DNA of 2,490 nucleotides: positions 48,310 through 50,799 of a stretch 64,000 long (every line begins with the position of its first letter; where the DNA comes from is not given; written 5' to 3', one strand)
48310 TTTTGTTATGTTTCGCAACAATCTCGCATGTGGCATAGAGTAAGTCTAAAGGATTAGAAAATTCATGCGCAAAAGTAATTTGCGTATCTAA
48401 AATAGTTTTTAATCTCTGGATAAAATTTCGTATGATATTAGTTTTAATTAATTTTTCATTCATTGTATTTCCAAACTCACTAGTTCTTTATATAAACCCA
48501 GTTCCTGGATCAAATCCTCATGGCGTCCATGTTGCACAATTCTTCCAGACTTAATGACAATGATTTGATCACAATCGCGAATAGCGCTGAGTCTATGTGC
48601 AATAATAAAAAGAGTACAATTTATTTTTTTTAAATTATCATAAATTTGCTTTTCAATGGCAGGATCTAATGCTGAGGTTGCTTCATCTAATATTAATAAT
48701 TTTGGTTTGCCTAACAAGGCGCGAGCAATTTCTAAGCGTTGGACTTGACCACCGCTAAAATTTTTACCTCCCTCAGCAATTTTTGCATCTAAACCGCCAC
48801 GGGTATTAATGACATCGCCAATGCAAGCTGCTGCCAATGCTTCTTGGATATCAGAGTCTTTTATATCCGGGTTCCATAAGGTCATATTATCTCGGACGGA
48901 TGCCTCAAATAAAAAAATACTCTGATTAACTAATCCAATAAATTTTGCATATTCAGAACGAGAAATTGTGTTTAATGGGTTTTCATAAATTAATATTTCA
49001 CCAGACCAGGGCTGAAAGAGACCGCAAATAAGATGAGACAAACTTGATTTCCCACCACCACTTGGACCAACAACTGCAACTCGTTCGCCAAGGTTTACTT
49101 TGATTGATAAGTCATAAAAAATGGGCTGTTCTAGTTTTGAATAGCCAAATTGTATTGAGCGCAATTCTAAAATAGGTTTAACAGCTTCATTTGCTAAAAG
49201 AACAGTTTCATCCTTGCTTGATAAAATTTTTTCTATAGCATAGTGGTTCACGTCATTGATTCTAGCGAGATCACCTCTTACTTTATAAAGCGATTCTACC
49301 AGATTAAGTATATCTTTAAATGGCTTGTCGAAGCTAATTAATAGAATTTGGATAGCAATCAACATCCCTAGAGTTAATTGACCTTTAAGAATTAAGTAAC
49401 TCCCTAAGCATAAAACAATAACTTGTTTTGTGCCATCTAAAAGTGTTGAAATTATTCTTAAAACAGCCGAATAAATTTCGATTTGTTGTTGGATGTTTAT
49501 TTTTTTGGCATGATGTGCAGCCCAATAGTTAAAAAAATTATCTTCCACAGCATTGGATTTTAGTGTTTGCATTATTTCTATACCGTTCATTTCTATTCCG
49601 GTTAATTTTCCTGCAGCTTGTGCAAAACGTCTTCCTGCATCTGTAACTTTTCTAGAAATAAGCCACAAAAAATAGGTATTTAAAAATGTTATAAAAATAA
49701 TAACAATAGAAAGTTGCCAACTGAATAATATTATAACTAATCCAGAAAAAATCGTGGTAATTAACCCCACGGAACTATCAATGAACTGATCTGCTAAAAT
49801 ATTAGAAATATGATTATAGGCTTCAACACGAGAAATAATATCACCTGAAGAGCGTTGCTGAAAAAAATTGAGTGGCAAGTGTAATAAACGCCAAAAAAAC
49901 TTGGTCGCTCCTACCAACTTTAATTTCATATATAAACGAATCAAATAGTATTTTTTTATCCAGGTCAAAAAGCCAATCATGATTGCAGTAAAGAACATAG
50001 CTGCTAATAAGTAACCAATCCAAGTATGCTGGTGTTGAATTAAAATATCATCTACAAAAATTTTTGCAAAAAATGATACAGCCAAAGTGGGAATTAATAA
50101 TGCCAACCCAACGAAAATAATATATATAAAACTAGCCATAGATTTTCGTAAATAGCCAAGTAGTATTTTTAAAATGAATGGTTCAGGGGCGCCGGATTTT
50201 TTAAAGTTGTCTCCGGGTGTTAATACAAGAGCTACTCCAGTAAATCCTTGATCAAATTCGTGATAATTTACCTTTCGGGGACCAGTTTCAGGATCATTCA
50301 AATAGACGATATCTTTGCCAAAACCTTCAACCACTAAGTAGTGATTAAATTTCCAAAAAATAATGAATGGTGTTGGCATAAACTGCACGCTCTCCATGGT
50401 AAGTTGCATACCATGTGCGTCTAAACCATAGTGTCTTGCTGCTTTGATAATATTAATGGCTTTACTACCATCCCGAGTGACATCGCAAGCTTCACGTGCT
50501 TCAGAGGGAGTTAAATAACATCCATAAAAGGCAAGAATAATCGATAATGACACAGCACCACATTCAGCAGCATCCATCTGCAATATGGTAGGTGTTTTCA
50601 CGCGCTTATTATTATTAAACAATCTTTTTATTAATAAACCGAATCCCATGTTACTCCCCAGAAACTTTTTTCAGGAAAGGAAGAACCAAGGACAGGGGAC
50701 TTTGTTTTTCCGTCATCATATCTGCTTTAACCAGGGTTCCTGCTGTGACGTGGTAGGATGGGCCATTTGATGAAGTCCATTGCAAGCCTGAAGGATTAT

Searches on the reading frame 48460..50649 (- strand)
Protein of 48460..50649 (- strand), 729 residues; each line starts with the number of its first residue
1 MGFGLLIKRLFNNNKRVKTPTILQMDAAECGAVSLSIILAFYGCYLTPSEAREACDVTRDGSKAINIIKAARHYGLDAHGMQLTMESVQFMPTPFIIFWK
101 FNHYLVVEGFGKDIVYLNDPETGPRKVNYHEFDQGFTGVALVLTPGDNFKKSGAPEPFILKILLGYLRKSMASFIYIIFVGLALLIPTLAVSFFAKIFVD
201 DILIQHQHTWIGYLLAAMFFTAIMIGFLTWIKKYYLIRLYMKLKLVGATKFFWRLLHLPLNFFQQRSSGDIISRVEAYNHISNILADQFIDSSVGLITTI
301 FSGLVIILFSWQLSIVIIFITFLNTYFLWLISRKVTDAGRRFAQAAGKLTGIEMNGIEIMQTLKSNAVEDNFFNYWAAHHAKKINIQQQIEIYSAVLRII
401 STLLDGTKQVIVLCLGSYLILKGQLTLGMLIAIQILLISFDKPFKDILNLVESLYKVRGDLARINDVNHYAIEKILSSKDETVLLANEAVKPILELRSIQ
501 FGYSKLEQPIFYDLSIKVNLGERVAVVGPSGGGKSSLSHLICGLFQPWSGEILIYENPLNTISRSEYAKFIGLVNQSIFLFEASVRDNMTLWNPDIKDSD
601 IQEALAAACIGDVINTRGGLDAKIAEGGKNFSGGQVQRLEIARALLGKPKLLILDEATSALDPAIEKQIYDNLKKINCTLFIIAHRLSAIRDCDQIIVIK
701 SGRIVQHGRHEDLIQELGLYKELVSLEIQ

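Call 6: search_protein_families(library=pfam, proteins=[window:48460-50649:-], max_evalue=0.1)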
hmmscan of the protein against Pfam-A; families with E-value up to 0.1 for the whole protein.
window:48460-50649:- (729 aa): 5 families
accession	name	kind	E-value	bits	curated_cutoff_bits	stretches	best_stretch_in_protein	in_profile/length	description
PF03412.21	Peptidase_C39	-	1.6e-31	109.4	22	1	19-147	2-132/133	Peptidase C39 family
PF00005.33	ABC_tran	-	9.6e-29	101.2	25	1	513-659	3-137/137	ABC transporter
PF00664.28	ABC_membrane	-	9.1e-24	85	28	1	175-437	2-267/274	ABC transporter transmembrane region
PF02463.25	SMC_N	-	0.00094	19.1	40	1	645-701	155-213/220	RecF/RecN/SMC N terminal domain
PF20703.3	nSTAND1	-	0.096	12.7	27.1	0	522-538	34-50/379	Novel STAND NTPase 1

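Call 7: search_protein_families(library=ncbifam, proteins=[window:48460-50649:-], max_evalue=0.1)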
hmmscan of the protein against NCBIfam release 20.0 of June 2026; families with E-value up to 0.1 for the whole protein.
window:48460-50649:- (729 aa): 188 families (the best 25 are shown)
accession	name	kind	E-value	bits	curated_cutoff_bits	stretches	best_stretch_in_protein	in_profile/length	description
TIGR03796.1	NHLM_micro_ABC1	equivalog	1.9e-253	842.9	853.3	1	18-724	1-709/710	NHLP family bacteriocin export ABC transporter peptidase/permease/ATPase subunit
TIGR01846.1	type_I_sec_HlyB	subfamily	5.8e-106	355.4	725.55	1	33-724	3-689/694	type I secretion system permease/ATPase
TIGR01193.1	bacteriocin_ABC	subfamily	1e-103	348.2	523.85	1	24-724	1-706/708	peptide cleavage/export ABC transporter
TIGR03797.1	NHLM_micro_ABC2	equivalog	7.9e-95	318.8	709.4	1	160-725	124-683/686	NHLP bacteriocin export ABC transporter permease/ATPase subunit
TIGR03375.1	type_I_sec_LssB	subfamily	3.4e-92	309.9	693.1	1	34-717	6-692/696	type I secretion system permease/ATPase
TIGR00958.1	3a01208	subfamily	1.8e-82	277.8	874.6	1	159-724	148-711/711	antigen peptide transporter 2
TIGR02203.1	MsbA_lipidA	equivalog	2.6e-80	270.5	602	1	163-727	5-569/572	lipid A export permease/ATP-binding protein MsbA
TIGR02204.1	MsbA_rel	hypoth_equivalog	1.6e-77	261.5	780.4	1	160-727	6-575/576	ABC transporter, permease/ATP-binding protein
NF045998.1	cleave_ABC_plasm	equivalog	6.6e-74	249.4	500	1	24-682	2-654/673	Mbov_0121 family peptidase domain-containing ABC transporter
NF045513.1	HepA_fam_ABC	equivalog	2.9e-71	240.7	725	1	213-718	95-600/610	heterocyst formation ABC transporter subunit HepA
NF008381.0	PRK11176.1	equivalog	4.1e-68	230.2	867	1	195-727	48-579/582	lipid A ABC transporter ATP-binding protein/permease MsbA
NF010178.0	PRK13657.1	equivalog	3.3e-67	227.3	733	1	164-724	11-567/588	glucan ABC transporter ATP-binding protein/ permease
NF052233.1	CphA_assoc_ABC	equivalog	2e-65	221.6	880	1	174-724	190-740/766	cyanophycin metabolism-associated ABC transporter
TIGR01842.1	type_I_sec_PrtD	subfamily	4.8e-62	210.2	510.15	1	169-717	3-544/544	type I secretion system permease/ATPase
NF008364.0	PRK11160.1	equivalog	1.4e-58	199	630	1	251-724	99-572/575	heme ABC transporter ATP-binding protein/permease CydC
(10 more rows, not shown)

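Call 12: find_related_loci(query=window:48460-50649:-, collection=genome_contigs, flank=10000)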
Query window:48460-50649:- (729 aa) in genome_contigs; peptide patterns used: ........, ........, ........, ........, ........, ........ (x = any residue, [..] = any of these).
26 stretches matched a pattern; 1 encode a relative of the query (tblastn E <= 1e-3); 1 distinct loci.
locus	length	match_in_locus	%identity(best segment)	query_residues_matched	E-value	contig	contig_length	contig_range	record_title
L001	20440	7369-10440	29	3-723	2e-88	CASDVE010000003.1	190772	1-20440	uncultured Eubacteriales bacterium isolate A18_L2_319319_idba_bin.24 genome assembly, contig: A18_L2_319319_idba_bin.24.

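Call 13: find_homologous_proteins(query=window:48460-50649:-, max_evalue=1e-50)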
Query window:48460-50649:- (729 aa): 1662 proteins with E <= 1e-50 among 8000 candidates; the best 120 are listed.
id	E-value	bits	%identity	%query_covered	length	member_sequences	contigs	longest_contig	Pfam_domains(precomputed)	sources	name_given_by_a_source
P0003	0.0e+0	1628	100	100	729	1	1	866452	PF00005.34,PF03412.22,PF00664.29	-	-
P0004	0.0e+0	1167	71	100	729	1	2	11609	PF00005.34,PF03412.22,PF00664.29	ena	-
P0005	0.0e+0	1083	65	99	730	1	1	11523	PF00005.34,PF03412.22,PF00664.29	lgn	-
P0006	0.0e+0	1061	64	100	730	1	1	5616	PF00005.34,PF03412.22,PF00664.29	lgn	-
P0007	0.0e+0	1043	62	99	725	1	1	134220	PF00005.34,PF03412.22,PF02463.26,PF00664.29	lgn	-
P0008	4.9e-280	949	58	99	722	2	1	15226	PF00005.34,PF13529.14,PF03412.22,PF00664.29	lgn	-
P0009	3.1e-277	940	58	98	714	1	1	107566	PF00005.34,PF03412.22,PF00664.29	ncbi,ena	-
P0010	1.2e-274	931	58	98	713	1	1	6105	PF00005.34,PF03412.22,PF00664.29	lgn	-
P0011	5.1e-272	923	57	98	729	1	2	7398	PF00005.34,PF03412.22,PF00664.29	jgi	jgi:ATP-binding cassette, subfamily C, bacterial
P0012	3.5e-267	907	56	100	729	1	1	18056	PF00005.34,PF03412.22,PF00664.29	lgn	-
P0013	1.1e-262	892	56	98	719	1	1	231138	PF00005.34,PF03412.22,PF00664.29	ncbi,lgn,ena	-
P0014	2.0e-261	888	55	98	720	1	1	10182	PF00005.34,PF03412.22,PF00664.29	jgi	jgi:ATP-binding cassette, subfamily C, bacterial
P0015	2.2e-259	881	56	98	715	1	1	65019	PF00005.34,PF03412.22,PF02463.26,PF00664.29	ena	-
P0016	4.3e-257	873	53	98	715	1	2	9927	PF00005.34,PF03412.22,PF00664.29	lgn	-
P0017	3.8e-256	870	55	98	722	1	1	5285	PF12385.15,PF00005.34,PF03412.22,PF00664.29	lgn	-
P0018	2.6e-253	861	55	98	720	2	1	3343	PF00005.34,PF03412.22,PF00664.29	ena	-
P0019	1.5e-250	852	54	98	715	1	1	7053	PF00005.34,PF03412.22,PF00664.29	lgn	-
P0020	3.9e-247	840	52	98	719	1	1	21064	PF12385.15,PF00005.34,PF03412.22,PF00664.29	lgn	-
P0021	9.1e-241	819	52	98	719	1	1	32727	PF00005.34,PF03412.22,PF00664.29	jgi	jgi:NHLM bacteriocin system ABC transporter peptidase/ATP-binding protein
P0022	2.2e-240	818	51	98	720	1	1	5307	PF00005.34,PF03412.22,PF00664.29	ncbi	-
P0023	5.5e-238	810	51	98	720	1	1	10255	PF00005.34,PF03412.22,PF00664.29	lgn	-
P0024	5.8e-238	810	49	98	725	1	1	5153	PF00005.34,PF03412.22,PF02463.26,PF00664.29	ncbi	-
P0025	4.6e-237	807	53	97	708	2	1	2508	PF00005.34,PF03412.22,PF00664.29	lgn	-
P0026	1.0e-236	806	51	98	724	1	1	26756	PF00005.34,PF13529.14,PF03412.22,PF00664.29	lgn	-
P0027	4.0e-234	797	49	98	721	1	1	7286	PF00005.34,PF03412.22,PF00664.29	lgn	-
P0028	2.6e-233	795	49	98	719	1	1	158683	PF00005.34,PF03412.22,PF00664.29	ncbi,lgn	-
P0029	2.5e-231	788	50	98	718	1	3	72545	PF00005.34,PF03412.22,PF00664.29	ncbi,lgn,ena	-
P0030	7.3e-230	783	50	98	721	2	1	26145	PF00005.34,PF03412.22,PF00664.29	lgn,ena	-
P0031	5.4e-228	777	50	98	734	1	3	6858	PF00005.34,PF03412.22,PF00664.29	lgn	-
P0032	4.4e-213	728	46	98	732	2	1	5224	PF00005.34,PF03412.22,PF00664.29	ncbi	-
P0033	4.9e-213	728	47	98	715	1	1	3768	PF00005.34,PF03412.22,PF00664.29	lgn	-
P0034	1.0e-212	727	47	98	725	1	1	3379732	PF00005.34,PF13529.14,PF03412.22,PF00664.29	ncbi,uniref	ncbi:cysteine peptidase family C39 domain-containing protein [Legionella sp. D16C41]|uniref:cysteine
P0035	1.2e-211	723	47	98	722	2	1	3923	PF00005.34,PF13529.14,PF03412.22,PF02463.26,PF00664.29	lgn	-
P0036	2.4e-211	722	47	98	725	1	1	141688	PF00005.34,PF13529.14,PF03412.22,PF00664.29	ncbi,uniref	ncbi:cysteine peptidase family C39 domain-containing protein [Legionella sp. CNM-1927-20]|uniref:cys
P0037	2.5e-211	722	47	98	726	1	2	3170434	PF00005.34,PF13529.14,PF03412.22,PF00664.29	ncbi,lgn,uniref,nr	ncbi:ABC-type bacteriocin/lantibiotic exporters, contain an N-terminal double-glycine peptidase doma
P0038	3.3e-211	722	46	98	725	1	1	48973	PF12385.15,PF00005.34,PF13529.14,PF03412.22,PF00664.29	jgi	jgi:NHLM bacteriocin system ABC transporter peptidase/ATP-binding protein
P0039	2.6e-209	715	46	98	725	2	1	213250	PF00005.34,PF13529.14,PF03412.22,PF00664.29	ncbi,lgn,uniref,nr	ncbi:cysteine peptidase family C39 domain-containing protein [Legionella gresilensis]|uniref:cystein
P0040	3.2e-204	699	44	99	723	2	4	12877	PF00005.34,PF03412.22,PF00664.29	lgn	-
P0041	7.4e-204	697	44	98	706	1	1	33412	PF00005.34,PF03412.22,PF00664.29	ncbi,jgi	-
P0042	1.1e-203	697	44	98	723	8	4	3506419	PF00005.34,PF13529.14,PF03412.22,PF00664.29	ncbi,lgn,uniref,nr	ncbi:hypothetical protein Lqui_0766 [Legionella quinlivanii]|uniref:Uncharacterized protein n=1 Tax=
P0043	1.1e-203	697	43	66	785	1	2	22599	PF00005.34,PF03412.22,PF00664.29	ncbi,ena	-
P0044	1.3e-203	697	46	97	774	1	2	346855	PF00005.34,PF03412.22,PF02463.26,PF00664.29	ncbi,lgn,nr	ncbi:MAG TPA: NHLP family bacteriocin export ABC transporter peptidase/permease/ATPase subunit [Gamm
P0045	1.9e-202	693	45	98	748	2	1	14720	PF00005.34,PF03412.22,PF00664.29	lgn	-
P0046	5.6e-200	685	43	99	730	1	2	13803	PF00005.34,PF03412.22,PF02463.26,PF00664.29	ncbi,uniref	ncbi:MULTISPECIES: NHLP family bacteriocin export ABC transporter peptidase/permease/ATPase subunit 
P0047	1.3e-199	683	43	99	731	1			PF00005.34,PF03412.22,PF02463.26,PF00664.29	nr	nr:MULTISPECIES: NHLP family bacteriocin export ABC transporter peptidase/permease/ATPase subunit [u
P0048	5.2e-199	681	44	98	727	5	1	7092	PF00005.34,PF03412.22,PF00664.29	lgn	-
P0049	1.4e-198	680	45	97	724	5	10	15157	PF00005.34,PF03412.22,PF00664.29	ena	-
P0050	4.5e-198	678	43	98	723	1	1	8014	PF00005.34,PF03412.22,PF00664.29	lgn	-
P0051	4.7e-198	678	45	98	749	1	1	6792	PF00005.34,PF03412.22,PF00664.29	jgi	jgi:NHLM bacteriocin system ABC transporter peptidase/ATP-binding protein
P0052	5.0e-198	678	44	98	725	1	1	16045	PF00005.34,PF03412.22,PF00664.29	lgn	-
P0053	8.1e-198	677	43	100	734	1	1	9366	PF00005.34,PF13529.14,PF03412.22,PF00664.29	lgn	-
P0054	1.6e-197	676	44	98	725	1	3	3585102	PF00005.34,PF13529.14,PF03412.22,PF00664.29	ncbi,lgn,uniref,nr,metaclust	ncbi:hypothetical protein Lbir_2245 [Legionella birminghamensis]|uniref:ABC-type bacteriocin/lantibi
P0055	1.8e-197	676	46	98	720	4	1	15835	PF00005.34,PF03412.22,PF00664.29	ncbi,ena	-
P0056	2.5e-197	676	44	97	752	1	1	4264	PF00005.34,PF03412.22,PF00664.29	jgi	jgi:NHLM bacteriocin system ABC transporter peptidase/ATP-binding protein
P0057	2.6e-197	676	44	98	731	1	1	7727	PF00005.34,PF03412.22,PF00664.29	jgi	jgi:NHLM bacteriocin system ABC transporter peptidase/ATP-binding protein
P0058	2.9e-197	676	45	98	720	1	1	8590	PF00005.34,PF03412.22,PF02463.26,PF00664.29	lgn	-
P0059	4.2e-197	675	44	99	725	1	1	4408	PF00005.34,PF13529.14,PF03412.22,PF00664.29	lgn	-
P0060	5.4e-197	675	45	98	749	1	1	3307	PF00005.34,PF03412.22,PF00664.29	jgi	jgi:NHLM bacteriocin system ABC transporter peptidase/ATP-binding protein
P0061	7.0e-197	674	43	100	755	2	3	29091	PF00005.34,PF03412.22,PF00664.29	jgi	jgi:NHLM bacteriocin system ABC transporter peptidase/ATP-binding protein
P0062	9.3e-197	674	44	98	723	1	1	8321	PF00005.34,PF03412.22,PF00664.29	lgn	-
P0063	1.6e-196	673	44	98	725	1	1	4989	PF00005.34,PF13529.14,PF03412.22,PF00664.29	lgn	-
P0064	3.1e-196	672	44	98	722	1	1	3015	PF00005.34,PF03412.22,PF00664.29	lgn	-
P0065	3.2e-196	672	43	98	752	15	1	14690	PF00005.34,PF03412.22,PF00664.29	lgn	-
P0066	3.3e-196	672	44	98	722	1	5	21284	PF00005.34,PF03412.22,PF00664.29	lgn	-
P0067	4.7e-196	672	43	98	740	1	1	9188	PF00005.34,PF03412.22,PF00664.29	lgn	-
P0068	5.2e-196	671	44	98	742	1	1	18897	PF00005.34,PF03412.22,PF00664.29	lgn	-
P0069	7.2e-196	671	43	98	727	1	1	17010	PF00005.34,PF13529.14,PF03412.22,PF00664.29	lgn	-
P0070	8.1e-196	671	44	98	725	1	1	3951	PF00005.34,PF03412.22,PF00664.29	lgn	-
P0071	9.1e-196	671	43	98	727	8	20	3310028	PF00005.34,PF03412.22,PF00664.29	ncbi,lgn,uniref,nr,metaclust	ncbi:cysteine peptidase family C39 domain-containing protein [Legionella micdadei]|uniref:ATPase-lik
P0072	1.3e-195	670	44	98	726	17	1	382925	PF00005.34,PF03412.22,PF00664.29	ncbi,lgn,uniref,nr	ncbi:cysteine peptidase family C39 domain-containing protein [Legionella sainthelensi]|uniref:cystei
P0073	1.5e-195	670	42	99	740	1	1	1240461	PF00005.34,PF03412.22,PF02463.26,PF00664.29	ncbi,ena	-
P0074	1.8e-195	670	44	98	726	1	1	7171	PF00005.34,PF13529.14,PF03412.22,PF00664.29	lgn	-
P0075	2.7e-195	669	43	98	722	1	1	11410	PF00005.34,PF03412.22,PF00664.29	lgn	-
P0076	2.7e-195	669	43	98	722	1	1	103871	PF00005.34,PF03412.22,PF00664.29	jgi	jgi:NHLM bacteriocin system ABC transporter peptidase/ATP-binding protein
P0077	5.7e-195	668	43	97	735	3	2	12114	PF00005.34,PF03412.22,PF00664.29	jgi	jgi:NHLM bacteriocin system ABC transporter peptidase/ATP-binding protein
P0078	5.9e-195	668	43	100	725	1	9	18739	PF00005.34,PF13529.14,PF03412.22,PF00664.29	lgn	-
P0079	8.0e-195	668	44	98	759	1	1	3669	PF00005.34,PF03412.22,PF00664.29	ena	-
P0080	8.4e-195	667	44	98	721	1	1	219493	PF00005.34,PF13529.14,PF03412.22,PF00664.29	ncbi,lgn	-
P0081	1.1e-194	667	43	98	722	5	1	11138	PF00005.34,PF13529.14,PF03412.22,PF00664.29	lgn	-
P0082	2.2e-194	666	44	99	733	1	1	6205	PF00005.34,PF03412.22,PF00664.29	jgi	jgi:NHLM bacteriocin system ABC transporter peptidase/ATP-binding protein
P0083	2.3e-194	666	44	98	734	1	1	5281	PF00005.34,PF03412.22,PF00664.29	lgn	-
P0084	2.4e-194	666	45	98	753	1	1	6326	PF00005.34,PF13529.14,PF03412.22,PF00664.29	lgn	-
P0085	2.7e-194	666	42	98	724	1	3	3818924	PF00005.34,PF13529.14,PF03412.22,PF00664.29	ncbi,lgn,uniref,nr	ncbi:hypothetical protein Lgra_1628 [Legionella gratiana]|uniref:ABC-type bacteriocin/lantibiotic ex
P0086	3.8e-194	665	44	97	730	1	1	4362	PF00005.34,PF03412.22,PF00664.29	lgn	-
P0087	4.2e-194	665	44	98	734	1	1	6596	PF00005.34,PF03412.22,PF00664.29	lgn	-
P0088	4.5e-194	665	43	98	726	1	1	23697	PF00005.34,PF03412.22,PF00664.29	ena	-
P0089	4.8e-194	665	43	98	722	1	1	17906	PF00005.34,PF03412.22,PF00664.29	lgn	-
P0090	5.1e-194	665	43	98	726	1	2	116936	PF00005.34,PF03412.22,PF00664.29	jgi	jgi:ATP-binding cassette subfamily C protein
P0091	5.6e-194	665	44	98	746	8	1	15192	PF00005.34,PF03412.22,PF00664.29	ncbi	-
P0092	5.8e-194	665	43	98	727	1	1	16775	PF00005.34,PF03412.22,PF00664.29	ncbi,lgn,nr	ncbi:MAG TPA: NHLP family bacteriocin export ABC transporter peptidase/permease/ATPase subunit [Chlo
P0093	6.2e-194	665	45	97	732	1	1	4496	PF00005.34,PF03412.22,PF02463.26,PF00664.29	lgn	-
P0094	7.4e-194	664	43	98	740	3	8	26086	PF00005.34,PF13529.14,PF03412.22,PF00664.29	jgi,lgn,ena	-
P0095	8.0e-194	664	43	98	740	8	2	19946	PF00005.34,PF13529.14,PF03412.22,PF00664.29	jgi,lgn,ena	-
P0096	8.1e-194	664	43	99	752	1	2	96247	PF00005.34,PF03412.22,PF00664.29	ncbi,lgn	-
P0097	9.1e-194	664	43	98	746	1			PF00005.34,PF03412.22,PF02463.26,PF00664.29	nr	nr:NHLP family bacteriocin export ABC transporter peptidase/permease/ATPase subunit [Okeania sp. SIO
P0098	9.8e-194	664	43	97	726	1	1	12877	PF00005.34,PF13529.14,PF03412.22,PF00664.29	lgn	-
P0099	1.0e-193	664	44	99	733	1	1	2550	PF00005.34,PF03412.22,PF00664.29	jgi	jgi:NHLM bacteriocin system ABC transporter peptidase/ATP-binding protein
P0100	1.1e-193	664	43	98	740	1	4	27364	PF00005.34,PF13529.14,PF03412.22,PF00664.29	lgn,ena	-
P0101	1.1e-193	664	43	98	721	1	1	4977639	PF00005.34,PF03412.22,PF00664.29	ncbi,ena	-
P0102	1.4e-193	663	44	98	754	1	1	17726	PF00005.34,PF03412.22,PF00664.29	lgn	-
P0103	1.5e-193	663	43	98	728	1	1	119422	PF00005.34,PF03412.22,PF00664.29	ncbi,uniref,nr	ncbi:NHLP family bacteriocin export ABC transporter peptidase/permease/ATPase subunit [Rhodoferax sp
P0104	1.6e-193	663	43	98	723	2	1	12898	PF00005.34,PF13529.14,PF03412.22,PF02463.26,PF00664.29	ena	-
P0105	1.8e-193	663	44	97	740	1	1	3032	PF00005.34,PF03412.22,PF00664.29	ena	-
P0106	3.4e-193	662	43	99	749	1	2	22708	PF00005.34,PF03412.22,PF00664.29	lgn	-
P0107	3.5e-193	662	43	98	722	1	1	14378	PF00005.34,PF03412.22,PF00664.29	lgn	-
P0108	3.9e-193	662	43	98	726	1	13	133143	PF00005.34,PF03412.22,PF00664.29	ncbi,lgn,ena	-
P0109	4.2e-193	662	43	99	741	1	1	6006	PF00005.34,PF03412.22,PF02463.26,PF00664.29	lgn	-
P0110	4.3e-193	662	44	97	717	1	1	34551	PF00005.34,PF03412.22,PF00664.29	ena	-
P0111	4.8e-193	662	43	98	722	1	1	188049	PF00005.34,PF13529.14,PF03412.22,PF02463.26,PF00664.29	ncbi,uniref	ncbi:NHLP family bacteriocin export ABC transporter peptidase/permease/ATPase subunit [Desulfotomacu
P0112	5.2e-193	662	44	98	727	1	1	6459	PF00005.34,PF03412.22,PF00664.29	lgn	-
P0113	6.3e-193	661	44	98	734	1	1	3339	PF00005.34,PF03412.22,PF00664.29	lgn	-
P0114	6.8e-193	661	42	97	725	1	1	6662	PF12385.15,PF00005.34,PF03412.22,PF00664.29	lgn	-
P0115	7.3e-193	661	44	98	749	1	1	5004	PF00005.34,PF03412.22,PF00664.29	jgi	jgi:NHLM bacteriocin system ABC transporter peptidase/ATP-binding protein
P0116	1.1e-192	661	43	98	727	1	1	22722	PF00005.34,PF13529.14,PF03412.22,PF00664.29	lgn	-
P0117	1.3e-192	660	45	98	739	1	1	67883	PF00005.34,PF03412.22,PF00664.29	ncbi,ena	-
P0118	1.5e-192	660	44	98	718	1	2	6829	PF00005.34,PF03412.22,PF02463.26,PF00664.29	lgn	-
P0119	1.6e-192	660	43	98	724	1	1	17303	PF00005.34,PF03412.22,PF00664.29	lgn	-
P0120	1.7e-192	660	42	98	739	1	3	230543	PF00005.34,PF03412.22,PF00664.29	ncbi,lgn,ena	-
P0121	1.7e-192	660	46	98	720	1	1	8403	PF00005.34,PF03412.22,PF00664.29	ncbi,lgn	-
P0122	1.8e-192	660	43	98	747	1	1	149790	PF00005.34,PF03412.22,PF00664.29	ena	-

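Call 15: find_encoding_contigs(protein=P0004, flank=10000, max_places=2)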
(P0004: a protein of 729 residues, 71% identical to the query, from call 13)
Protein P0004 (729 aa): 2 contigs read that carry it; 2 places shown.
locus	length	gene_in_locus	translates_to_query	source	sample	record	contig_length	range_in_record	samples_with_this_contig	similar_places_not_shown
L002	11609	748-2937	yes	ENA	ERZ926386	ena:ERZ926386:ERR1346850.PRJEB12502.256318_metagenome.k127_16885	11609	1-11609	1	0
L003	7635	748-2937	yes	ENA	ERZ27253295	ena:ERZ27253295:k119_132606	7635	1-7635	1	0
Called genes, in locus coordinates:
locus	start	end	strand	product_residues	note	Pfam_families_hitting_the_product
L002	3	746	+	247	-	?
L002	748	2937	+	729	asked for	PF03412:Peptidase_C39, PF00664:ABC_membrane, PF00005:ABC_tran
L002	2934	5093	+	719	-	PF00664:ABC_membrane, PF00005:ABC_tran, PF02463:SMC_N (weak)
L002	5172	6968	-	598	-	-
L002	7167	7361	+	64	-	-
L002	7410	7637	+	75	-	-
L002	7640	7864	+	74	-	-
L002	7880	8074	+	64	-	-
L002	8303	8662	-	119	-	-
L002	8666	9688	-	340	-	PF02195:ParB_N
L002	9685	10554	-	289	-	PF01656:CbiA, PF02374:ArsA_ATPase (weak), PF13614:AAA_31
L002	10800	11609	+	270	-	?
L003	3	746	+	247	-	?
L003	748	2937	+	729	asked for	PF03412:Peptidase_C39, PF00664:ABC_membrane, PF00005:ABC_tran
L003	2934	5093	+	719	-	PF00664:ABC_membrane, PF00005:ABC_tran, PF02463:SMC_N (weak)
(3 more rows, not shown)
